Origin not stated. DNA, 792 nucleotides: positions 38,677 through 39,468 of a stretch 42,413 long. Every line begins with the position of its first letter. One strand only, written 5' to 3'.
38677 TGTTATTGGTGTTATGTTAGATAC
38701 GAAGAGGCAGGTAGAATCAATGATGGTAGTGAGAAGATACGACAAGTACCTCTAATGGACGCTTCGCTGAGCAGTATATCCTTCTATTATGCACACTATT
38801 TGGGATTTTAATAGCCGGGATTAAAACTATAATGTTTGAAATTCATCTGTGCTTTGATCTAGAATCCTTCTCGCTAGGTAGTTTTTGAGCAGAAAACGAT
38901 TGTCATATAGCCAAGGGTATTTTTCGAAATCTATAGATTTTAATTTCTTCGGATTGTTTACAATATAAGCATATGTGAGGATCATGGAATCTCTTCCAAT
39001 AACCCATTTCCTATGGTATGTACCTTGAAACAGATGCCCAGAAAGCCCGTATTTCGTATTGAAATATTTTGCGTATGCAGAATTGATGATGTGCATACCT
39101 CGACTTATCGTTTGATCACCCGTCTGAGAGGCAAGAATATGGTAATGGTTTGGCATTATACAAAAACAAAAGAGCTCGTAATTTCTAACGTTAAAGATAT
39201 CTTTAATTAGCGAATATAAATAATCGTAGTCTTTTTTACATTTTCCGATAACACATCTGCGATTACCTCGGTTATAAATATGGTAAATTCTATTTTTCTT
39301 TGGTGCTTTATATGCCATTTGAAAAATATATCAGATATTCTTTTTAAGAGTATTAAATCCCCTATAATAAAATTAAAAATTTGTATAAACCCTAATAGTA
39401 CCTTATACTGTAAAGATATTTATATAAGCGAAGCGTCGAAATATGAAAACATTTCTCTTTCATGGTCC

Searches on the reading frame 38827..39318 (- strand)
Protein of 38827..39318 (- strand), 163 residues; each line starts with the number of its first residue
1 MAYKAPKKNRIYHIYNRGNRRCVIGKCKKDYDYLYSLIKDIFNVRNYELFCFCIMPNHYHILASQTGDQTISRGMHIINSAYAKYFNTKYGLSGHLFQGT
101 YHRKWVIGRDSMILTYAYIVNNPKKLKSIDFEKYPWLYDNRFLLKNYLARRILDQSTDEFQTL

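Call 62: search_protein_families(library=pfam, proteins=[window:38827-39318:-], max_evalue=0.001)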
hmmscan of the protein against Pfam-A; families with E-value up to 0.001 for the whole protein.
window:38827-39318:- (163 aa): 1 family
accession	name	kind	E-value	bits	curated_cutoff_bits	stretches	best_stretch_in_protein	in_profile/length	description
PF01797.21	Y1_Tnp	-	1.9e-10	41.3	23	1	11-122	6-121/121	Transposase IS200 like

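Call 66: search_protein_families(library=ncbifam, proteins=[window:38827-39318:-], max_evalue=0.01)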
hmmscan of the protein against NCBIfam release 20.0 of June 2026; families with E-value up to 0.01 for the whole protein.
window:38827-39318:- (163 aa): 1 family
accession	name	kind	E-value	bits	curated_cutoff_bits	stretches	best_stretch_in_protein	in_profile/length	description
NF047646.1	REP_Tyr_transpos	equivalog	6.2e-11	42.4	80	1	7-129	7-137/146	REP-associated tyrosine transposase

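Call 67: search_solved_structures(query=window:38827-39318:-, max_evalue=1, show_alignments=2)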
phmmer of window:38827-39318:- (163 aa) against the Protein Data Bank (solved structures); distinct sequences matched with E-value up to 1: 4.
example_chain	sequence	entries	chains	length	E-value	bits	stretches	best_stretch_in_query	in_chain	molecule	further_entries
2xm3_A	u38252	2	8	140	0.019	18.4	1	32-89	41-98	TRANSPOSASE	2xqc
2xo6_A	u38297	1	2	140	0.02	18.3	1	32-89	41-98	TRANSPOSASE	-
2xma_A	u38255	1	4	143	0.02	18.3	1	32-89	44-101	TRANSPOSASE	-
2bdw_A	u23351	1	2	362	0.21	15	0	62-134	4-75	Hypothetical protein K11E8.1d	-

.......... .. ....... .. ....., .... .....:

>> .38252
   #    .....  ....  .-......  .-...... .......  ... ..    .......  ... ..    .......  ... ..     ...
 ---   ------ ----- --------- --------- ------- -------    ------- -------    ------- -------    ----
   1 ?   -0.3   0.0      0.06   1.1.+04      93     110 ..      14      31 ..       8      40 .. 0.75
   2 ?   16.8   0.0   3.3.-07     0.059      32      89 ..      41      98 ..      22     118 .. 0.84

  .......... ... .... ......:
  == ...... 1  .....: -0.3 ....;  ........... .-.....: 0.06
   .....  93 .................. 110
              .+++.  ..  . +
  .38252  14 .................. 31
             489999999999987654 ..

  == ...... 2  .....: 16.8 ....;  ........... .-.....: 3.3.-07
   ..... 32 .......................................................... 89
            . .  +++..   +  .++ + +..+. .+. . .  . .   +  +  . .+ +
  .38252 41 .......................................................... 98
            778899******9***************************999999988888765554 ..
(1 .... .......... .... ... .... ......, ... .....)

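Call 69: find_homologous_proteins(query=window:38827-39318:-, max_evalue=0.00001)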
Query window:38827-39318:- (163 aa): 109 proteins with E <= 0.00001 among 124 candidates.
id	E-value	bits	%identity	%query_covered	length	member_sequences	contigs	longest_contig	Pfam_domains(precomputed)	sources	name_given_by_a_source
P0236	2.6e-108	378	100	100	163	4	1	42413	PF01797.22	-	-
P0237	7.7e-84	298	79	96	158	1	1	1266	PF01797.22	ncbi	-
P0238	7.6e-71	256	69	96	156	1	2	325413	PF01797.22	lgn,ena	-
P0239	8.0e-71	256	72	92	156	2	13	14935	PF01797.22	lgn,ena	-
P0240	1.3e-69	252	69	92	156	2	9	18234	PF01797.22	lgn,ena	-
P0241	4.3e-69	250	67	96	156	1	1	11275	PF01797.22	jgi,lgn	-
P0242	3.8e-67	244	68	96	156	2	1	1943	PF01797.22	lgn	-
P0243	3.2e-60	221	60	96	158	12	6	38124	PF01797.22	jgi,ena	-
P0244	3.6e-60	221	75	78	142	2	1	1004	PF01797.22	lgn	-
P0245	2.0e-59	219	62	94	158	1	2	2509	PF01797.22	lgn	-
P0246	1.4e-43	167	60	78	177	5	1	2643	PF01797.22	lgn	-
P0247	3.3e-34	136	51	87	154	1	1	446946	PF01797.22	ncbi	ncbi:MAG: transposase [Candidatus Dojkabacteria bacterium]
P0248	3.7e-34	136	48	92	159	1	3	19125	PF01797.22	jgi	jgi:putative transposase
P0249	2.4e-32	130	46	96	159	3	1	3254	PF01797.22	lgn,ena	-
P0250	7.2e-32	129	43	92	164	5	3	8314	PF01797.22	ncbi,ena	-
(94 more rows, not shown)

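Call 70: find_encoding_contigs(protein=P0239, flank=10000, max_places=10)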
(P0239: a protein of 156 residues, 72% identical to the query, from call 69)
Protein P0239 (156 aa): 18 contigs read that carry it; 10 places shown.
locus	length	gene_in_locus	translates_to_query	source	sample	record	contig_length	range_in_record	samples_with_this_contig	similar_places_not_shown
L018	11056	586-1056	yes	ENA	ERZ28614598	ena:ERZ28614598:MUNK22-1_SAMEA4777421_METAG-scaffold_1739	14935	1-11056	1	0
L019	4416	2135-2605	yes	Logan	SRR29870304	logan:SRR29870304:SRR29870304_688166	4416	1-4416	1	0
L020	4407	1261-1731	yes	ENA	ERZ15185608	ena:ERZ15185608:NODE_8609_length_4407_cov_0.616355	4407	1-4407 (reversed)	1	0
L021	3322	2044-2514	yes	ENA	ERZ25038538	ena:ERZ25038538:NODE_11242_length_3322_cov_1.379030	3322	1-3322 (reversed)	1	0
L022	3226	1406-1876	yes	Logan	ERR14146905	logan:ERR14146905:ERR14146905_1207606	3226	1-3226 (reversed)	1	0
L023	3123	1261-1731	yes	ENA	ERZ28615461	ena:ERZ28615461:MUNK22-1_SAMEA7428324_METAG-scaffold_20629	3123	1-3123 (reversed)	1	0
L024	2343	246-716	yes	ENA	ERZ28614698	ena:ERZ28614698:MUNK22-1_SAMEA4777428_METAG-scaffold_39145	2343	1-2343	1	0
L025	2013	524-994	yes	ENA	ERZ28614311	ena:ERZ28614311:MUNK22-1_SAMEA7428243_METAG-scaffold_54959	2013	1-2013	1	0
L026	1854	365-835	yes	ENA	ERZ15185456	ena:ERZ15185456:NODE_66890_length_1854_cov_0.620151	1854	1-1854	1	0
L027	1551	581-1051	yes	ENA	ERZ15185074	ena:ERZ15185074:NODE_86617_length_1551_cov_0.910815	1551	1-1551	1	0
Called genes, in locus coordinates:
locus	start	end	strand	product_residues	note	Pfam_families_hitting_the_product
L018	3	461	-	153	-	?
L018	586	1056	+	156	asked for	PF01797:Y1_Tnp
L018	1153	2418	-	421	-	PF00344:SecY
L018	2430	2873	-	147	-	PF00828:Ribosomal_L27A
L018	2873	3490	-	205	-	PF00333:Ribosomal_S5, PF03719:Ribosomal_S5_C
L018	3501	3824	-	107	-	PF00861:Ribosomal_L18p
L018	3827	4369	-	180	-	PF00347:Ribosomal_L6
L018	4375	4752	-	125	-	PF00410:Ribosomal_S8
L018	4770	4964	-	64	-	PF00253:Ribosomal_S14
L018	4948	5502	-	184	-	PF00281:Ribosomal_L5, PF00673:Ribosomal_L5_C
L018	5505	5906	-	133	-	PF00467:KOW (weak), PF17136:ribosomal_L24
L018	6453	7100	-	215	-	PF07650:KH_2, PF00189:Ribosomal_S3_C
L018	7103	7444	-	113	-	PF00237:Ribosomal_L22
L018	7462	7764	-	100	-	PF00203:Ribosomal_S19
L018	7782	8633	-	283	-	PF00181:Ribosomal_L2_N, PF03947:Ribosomal_L2_C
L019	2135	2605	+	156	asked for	PF01797:Y1_Tnp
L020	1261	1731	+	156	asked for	PF01797:Y1_Tnp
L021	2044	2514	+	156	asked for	PF01797:Y1_Tnp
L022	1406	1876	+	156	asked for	PF01797:Y1_Tnp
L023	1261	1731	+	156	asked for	PF01797:Y1_Tnp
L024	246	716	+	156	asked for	PF01797:Y1_Tnp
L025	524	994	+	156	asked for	PF01797:Y1_Tnp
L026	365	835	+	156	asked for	PF01797:Y1_Tnp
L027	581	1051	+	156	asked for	PF01797:Y1_Tnp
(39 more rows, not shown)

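Call 71: find_encoding_contigs(protein=P0238, flank=10000, max_places=4)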
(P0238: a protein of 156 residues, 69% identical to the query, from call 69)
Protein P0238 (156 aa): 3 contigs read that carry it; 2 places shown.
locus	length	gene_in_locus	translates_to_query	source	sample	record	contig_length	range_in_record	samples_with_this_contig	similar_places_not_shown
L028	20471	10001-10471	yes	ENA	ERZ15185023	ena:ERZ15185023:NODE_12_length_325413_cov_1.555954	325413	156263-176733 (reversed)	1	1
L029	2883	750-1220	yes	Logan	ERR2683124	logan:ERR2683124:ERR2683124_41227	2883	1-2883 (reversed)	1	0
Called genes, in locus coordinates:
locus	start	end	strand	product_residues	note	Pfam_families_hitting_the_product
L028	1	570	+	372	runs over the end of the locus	PF05426:Alginate_lyase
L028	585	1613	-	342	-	PF01702:TGT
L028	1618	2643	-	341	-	PF02547:Queuosine_synth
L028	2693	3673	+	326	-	PF00551:Formyl_trans_N, PF02911:Formyl_trans_C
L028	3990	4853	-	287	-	PF14257:DUF4349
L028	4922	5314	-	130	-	PF00380:Ribosomal_S9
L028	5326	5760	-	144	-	PF00572:Ribosomal_L13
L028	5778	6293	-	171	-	PF01196:Ribosomal_L17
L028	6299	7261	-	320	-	PF01193:RNA_pol_L, PF01000:RNA_pol_A_bac, PF03118:RNA_pol_A_CTD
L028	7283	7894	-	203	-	PF00163:Ribosomal_S4, PF01479:S4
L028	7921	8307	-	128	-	PF00411:Ribosomal_S11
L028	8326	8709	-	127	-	PF00416:Ribosomal_S13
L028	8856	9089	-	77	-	PF01176:eIF-1a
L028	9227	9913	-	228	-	PF00406:ADK, PF13207:AAA_17, PF05191:ADK_lid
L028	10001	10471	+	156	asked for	PF01797:Y1_Tnp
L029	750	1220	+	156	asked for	PF01797:Y1_Tnp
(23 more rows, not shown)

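Call 91: predict_structure(alignment_id=A9)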
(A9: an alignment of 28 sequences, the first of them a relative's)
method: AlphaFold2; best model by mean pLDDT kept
length: 163 residues; sequences in the alignment: 28
mean_pLDDT: 90.8   pTM: 0.85
mean pLDDT of the five models: 90.8, 89.0, 88.0, 82.4, 82.4
residues with pLDDT >= 90: 122; 70-90: 29; 50-70: 10; < 50: 2
segments of 3 or more residues with pLDDT < 50: none
pLDDT, mean of each block of 10 residues (from residue 1): 76 96 95 97 90 97 95 95 98 93 95 96 79 83 94 81 66
secondary structure, 60 per line:
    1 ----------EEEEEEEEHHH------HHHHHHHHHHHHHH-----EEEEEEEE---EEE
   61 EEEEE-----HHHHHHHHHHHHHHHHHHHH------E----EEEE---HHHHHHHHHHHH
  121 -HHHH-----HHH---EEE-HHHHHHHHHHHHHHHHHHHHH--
elements in order: E11-18 H28-41 E47-54 E58-65 H71-90 E102-105 H109-120 H122-125 E137-139 H141-161

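Call 93: fold_search(model_id=the predicted structure, library=pdb)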
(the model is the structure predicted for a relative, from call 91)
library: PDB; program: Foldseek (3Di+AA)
matches with E <= 10: 1104; with E <= 0.001: 32
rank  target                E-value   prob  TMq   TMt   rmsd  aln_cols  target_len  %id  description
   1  4er8_A                2.4e-07  1.00  0.66  0.65   3.2       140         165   16  Structure of the REP associates tyrosine transposase bound to a REP hairpin (released 2012-08-15)
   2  2xm3_A                2.4e-06  1.00  0.52  0.65   4.7       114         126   23  Deinococcus radiodurans ISDra2 Transposase Left end DNA complex (released 2010-10-13)
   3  2xma_A                2.4e-06  1.00  0.52  0.60   7.7       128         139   21  DEINOCOCCUS RADIODURANS ISDRA2 TRANSPOSASE RIGHT END DNA COMPLEX (released 2010-10-13)
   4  2xma_E                2.5e-06  1.00  0.52  0.59   7.9       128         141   21  DEINOCOCCUS RADIODURANS ISDRA2 TRANSPOSASE RIGHT END DNA COMPLEX (released 2010-10-13)
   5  2xqc_D                2.7e-06  1.00  0.52  0.63  11.3       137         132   20  DEINOCOCCUS RADIODURANS ISDRA2 TRANSPOSASE COMPLEXED WITH LEFT END RECOGNITION AND CLEAVAGE SITE AND ZN (released 2010-10-13)
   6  2xma_B                3.0e-06  1.00  0.52  0.61   7.7       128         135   21  DEINOCOCCUS RADIODURANS ISDRA2 TRANSPOSASE RIGHT END DNA COMPLEX (released 2010-10-13)
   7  2xm3_C                3.4e-06  1.00  0.52  0.65   4.8       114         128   23  Deinococcus radiodurans ISDra2 Transposase Left end DNA complex (released 2010-10-13)
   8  2xm3_D                6.1e-06  1.00  0.51  0.63   4.9       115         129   23  Deinococcus radiodurans ISDra2 Transposase Left end DNA complex (released 2010-10-13)
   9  2xo6_A                6.1e-06  1.00  0.52  0.62   6.0       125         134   21  DEINOCOCCUS RADIODURANS ISDRA2 TRANSPOSASE Y132F MUTANT COMPLEXED WITH LEFT END RECOGNITION AND CLEAVAGE SITE (released 2010-10-13)
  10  2xo6_D                8.3e-06  1.00  0.52  0.64   6.0       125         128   21  DEINOCOCCUS RADIODURANS ISDRA2 TRANSPOSASE Y132F MUTANT COMPLEXED WITH LEFT END RECOGNITION AND CLEAVAGE SITE (released 2010-10-13)
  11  2xm3_B                1.2e-05  1.00  0.52  0.64   7.6       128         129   21  Deinococcus radiodurans ISDra2 Transposase Left end DNA complex (released 2010-10-13)
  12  2vjv_A                4.0e-05  1.00  0.53  0.67   9.2       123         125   13  Crystal structure of the IS608 transposase in complex with left end 26-mer DNA hairpin and a 6-mer DNA representing th (released 2008-02-19)
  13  2a6o_A                4.5e-05  1.00  0.53  0.56  15.3       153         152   16  Crystal Structure of the ISHp608 Transposase in Complex with Stem-loop DNA (released 2005-10-25)
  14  2f4f_A                4.8e-05  1.00  0.50  0.61  13.2       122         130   17  Crystal structure of IS200 transposase (released 2005-12-13)
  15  2a6m_B                5.2e-05  1.00  0.54  0.58  15.2       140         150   13  Crystal Structure of the ISHp608 Transposase (released 2005-10-25)
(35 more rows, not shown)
